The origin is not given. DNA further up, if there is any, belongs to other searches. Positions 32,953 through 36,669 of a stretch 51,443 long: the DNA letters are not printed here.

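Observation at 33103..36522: Giant 1139-aa hook protein FlgE with a ~700-aa insertion containing tandem DxDxDG-like modules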

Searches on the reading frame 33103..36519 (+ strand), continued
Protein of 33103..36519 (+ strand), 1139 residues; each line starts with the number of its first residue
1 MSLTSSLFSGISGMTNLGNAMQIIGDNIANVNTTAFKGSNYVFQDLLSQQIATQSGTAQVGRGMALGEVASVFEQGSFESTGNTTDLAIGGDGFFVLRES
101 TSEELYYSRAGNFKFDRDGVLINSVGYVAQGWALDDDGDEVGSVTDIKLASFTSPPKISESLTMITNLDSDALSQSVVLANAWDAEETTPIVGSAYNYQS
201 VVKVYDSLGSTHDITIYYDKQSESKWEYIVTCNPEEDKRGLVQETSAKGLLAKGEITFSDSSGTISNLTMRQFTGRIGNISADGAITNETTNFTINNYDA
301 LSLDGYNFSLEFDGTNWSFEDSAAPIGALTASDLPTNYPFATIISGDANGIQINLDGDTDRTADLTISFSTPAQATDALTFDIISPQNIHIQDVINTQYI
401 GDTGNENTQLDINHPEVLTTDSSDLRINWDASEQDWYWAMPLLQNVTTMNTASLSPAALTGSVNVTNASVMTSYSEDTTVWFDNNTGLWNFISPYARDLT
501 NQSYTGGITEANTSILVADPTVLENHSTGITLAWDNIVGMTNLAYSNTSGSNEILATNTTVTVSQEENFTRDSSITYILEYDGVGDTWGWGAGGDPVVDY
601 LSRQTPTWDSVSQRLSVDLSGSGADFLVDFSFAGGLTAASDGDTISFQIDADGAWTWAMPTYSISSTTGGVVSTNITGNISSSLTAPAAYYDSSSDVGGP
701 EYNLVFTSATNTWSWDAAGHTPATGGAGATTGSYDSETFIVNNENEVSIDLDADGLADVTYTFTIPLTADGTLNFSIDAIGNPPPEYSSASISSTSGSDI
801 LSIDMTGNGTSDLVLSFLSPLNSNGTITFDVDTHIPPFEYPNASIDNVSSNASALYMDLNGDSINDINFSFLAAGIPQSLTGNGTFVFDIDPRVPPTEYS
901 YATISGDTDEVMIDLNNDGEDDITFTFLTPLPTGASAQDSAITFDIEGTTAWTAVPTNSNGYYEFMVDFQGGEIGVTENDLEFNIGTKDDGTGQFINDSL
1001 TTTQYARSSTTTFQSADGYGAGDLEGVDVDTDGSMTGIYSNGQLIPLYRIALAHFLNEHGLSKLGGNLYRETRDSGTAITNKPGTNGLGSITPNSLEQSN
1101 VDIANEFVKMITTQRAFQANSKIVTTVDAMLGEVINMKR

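Call 67: search_solved_structures(query=window:33103-36519:+, max_evalue=1e-30, show_alignments=2)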
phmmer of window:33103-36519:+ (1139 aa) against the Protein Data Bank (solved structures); distinct sequences matched with E-value up to 1e-30: 5.
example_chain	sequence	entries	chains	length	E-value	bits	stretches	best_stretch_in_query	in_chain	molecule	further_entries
5jxl_A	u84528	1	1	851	2.7e-44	154.8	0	996-1138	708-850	flagellar hook protein FlgE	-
6jzt_A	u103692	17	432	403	1.2e-38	136.2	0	947-1137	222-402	Flagellar hook protein FlgE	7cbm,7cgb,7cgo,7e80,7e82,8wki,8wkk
3a69_A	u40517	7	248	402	1.5e-38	135.8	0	947-1137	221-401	Flagellar hook protein flgE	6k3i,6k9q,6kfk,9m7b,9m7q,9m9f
9yee_Ce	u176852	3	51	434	6e-36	127.2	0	998-1128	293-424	Flagellar hook protein FlgE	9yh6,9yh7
8z5u_D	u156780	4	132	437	6.9e-36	127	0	994-1126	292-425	Flagellar hook protein FlgE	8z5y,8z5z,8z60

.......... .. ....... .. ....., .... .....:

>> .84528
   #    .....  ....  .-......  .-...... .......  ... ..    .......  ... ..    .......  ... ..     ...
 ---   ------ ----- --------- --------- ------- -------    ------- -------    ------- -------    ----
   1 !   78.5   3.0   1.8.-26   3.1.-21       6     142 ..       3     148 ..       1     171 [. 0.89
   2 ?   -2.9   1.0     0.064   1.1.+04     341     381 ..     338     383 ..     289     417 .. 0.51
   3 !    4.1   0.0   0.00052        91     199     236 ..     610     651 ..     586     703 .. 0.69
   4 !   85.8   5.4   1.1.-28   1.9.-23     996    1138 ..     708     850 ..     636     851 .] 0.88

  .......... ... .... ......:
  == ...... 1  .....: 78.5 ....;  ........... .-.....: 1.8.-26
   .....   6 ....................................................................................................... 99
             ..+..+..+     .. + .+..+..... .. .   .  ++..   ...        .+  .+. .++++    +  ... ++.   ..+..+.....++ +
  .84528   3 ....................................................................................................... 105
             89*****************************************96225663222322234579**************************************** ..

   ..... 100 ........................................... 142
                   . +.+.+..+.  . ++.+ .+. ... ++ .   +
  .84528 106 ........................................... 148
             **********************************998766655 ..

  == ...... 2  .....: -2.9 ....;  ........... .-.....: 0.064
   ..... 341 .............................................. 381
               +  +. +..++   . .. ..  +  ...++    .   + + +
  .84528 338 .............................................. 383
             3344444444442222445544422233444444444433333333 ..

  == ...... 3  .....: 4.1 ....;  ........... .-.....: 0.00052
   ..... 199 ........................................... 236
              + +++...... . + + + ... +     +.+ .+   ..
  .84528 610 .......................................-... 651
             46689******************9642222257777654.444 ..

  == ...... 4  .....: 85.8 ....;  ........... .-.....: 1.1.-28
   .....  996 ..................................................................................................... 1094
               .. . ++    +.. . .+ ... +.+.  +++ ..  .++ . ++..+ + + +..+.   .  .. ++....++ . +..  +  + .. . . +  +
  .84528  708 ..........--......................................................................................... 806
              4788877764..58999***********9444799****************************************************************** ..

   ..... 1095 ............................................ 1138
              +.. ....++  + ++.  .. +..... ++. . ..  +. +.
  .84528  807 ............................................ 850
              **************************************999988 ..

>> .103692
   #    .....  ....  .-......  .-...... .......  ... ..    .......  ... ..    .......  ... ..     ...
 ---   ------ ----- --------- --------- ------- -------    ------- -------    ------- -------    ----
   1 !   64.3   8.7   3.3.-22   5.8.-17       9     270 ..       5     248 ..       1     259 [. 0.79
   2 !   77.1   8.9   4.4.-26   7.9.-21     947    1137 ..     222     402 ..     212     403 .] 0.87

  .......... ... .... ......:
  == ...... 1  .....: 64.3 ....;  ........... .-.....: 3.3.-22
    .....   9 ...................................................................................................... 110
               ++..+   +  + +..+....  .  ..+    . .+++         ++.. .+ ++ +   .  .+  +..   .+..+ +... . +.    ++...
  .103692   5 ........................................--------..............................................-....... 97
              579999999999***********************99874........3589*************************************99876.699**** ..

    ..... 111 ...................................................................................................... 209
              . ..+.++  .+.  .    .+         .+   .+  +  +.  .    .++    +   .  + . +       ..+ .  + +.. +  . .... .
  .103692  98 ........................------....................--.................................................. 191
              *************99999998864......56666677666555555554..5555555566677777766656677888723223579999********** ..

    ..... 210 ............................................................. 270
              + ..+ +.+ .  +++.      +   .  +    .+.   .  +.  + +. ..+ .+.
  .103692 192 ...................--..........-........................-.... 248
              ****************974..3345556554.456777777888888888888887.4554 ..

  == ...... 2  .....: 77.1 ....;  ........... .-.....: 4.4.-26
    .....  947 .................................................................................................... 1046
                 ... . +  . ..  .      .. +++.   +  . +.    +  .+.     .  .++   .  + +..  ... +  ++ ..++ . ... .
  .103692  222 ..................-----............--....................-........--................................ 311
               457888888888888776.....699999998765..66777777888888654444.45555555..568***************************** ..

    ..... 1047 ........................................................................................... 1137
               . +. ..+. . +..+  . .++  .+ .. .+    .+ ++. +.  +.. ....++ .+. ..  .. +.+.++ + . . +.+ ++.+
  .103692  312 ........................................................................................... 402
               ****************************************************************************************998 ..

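Call 72: list_cluster_members(proteins=[window:33103-36519:+, P0002, P0009, P0125])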
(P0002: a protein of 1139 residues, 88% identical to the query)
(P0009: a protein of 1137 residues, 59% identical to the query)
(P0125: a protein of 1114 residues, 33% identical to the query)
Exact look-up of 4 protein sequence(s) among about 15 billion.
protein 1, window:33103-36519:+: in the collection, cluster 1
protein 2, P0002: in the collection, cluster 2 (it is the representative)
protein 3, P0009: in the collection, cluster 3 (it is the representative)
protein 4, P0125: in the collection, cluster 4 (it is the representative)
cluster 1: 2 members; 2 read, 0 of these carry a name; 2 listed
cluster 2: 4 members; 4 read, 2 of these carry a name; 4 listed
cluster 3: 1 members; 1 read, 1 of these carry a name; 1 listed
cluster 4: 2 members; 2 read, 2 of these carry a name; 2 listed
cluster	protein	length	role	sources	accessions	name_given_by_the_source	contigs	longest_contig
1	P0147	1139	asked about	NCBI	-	-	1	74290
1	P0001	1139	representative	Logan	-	-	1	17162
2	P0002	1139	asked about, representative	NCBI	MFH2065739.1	MAG: flagellar hook-basal body complex protein [Pseudomonadota bacterium]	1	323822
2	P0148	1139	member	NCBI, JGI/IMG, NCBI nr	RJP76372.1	MAG: flagellar hook-basal body complex protein [Desulfobacteraceae bacterium]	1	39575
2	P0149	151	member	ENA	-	-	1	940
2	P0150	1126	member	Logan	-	-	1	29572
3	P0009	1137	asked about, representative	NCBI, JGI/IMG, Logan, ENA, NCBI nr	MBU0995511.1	MAG: flagellar hook-basal body complex protein [Proteobacteria bacterium] | flagellar hook-basal body complex protein [Pseudomonadota bacterium]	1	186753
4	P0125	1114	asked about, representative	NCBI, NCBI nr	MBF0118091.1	MAG: flagellar hook-basal body complex protein [Desulfobacterales bacterium] | flagellar hook-basal body complex protein [Desulfobacterales bacterium]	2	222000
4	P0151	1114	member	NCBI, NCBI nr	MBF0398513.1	MAG: flagellar hook-basal body complex protein [Desulfobacterales bacterium] | flagellar hook-basal body complex protein [Desulfobacterales bacterium]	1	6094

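Call 74: search_protein_families(library=pfam, alignment_id=A4, max_evalue=1)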
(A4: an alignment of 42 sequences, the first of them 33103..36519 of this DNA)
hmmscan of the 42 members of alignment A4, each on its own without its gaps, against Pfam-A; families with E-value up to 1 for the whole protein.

A. member 1, window:33103-36519:+ (1139 aa): 4 families
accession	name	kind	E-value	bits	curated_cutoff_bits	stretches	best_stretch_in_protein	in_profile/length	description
PF06429.18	Flg_bbr_C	-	1.3e-16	60.3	23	1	1094-1137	3-46/46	Flagellar basal body rod FlgEFG protein C-terminal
PF07559.19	FlgE_D2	-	1.6e-14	55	22.7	1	184-314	8-124/142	Flagellar basal body protein FlaE D2 domain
PF22692.1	LlgE_F_G_D1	-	4.3e-10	40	27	1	88-131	1-43/64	Flagellar hook protein FlgE/F/G D1 domain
PF00460.25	Flg_bb_rod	-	1.4e-05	25.4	20.7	1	10-37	4-31/31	Flagella basal body rod protein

B. families by the number of members that match (of 42 scanned): 15 families
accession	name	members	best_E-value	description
PF07559.19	FlgE_D2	42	1.6e-18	Flagellar basal body protein FlaE D2 domain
PF06429.18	Flg_bbr_C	42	5.8e-18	Flagellar basal body rod FlgEFG protein C-terminal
PF22692.1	LlgE_F_G_D1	42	3.1e-14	Flagellar hook protein FlgE/F/G D1 domain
PF00460.25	Flg_bb_rod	42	6.4e-09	Flagella basal body rod protein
PF00404.24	Dockerin_1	5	0.025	Dockerin type I domain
PF05239.21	PRC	2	0.011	PRC-barrel domain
PF04355.18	BamE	1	0.0042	Outer membrane protein assembly factor BamE domain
PF17615.7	C166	1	0.032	Family of unknown function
PF19565.4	DUF6087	1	0.041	Family of unknown function (DUF6087)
PF19843.4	DUF6318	1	0.049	Family of unknown function (DUF6318)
PF10615.14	DUF2470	1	0.057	Domain of unknown function (DUF2470)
PF04509.17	CheC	1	0.057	CheC-like family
PF03870.21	RNA_pol_Rpb8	1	0.098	RNA polymerase Rpb8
PF01839.29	FG-GAP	1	0.12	FG-GAP repeat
PF21241.2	UvsW_N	1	0.16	DNA helicase UvsW, N-terminal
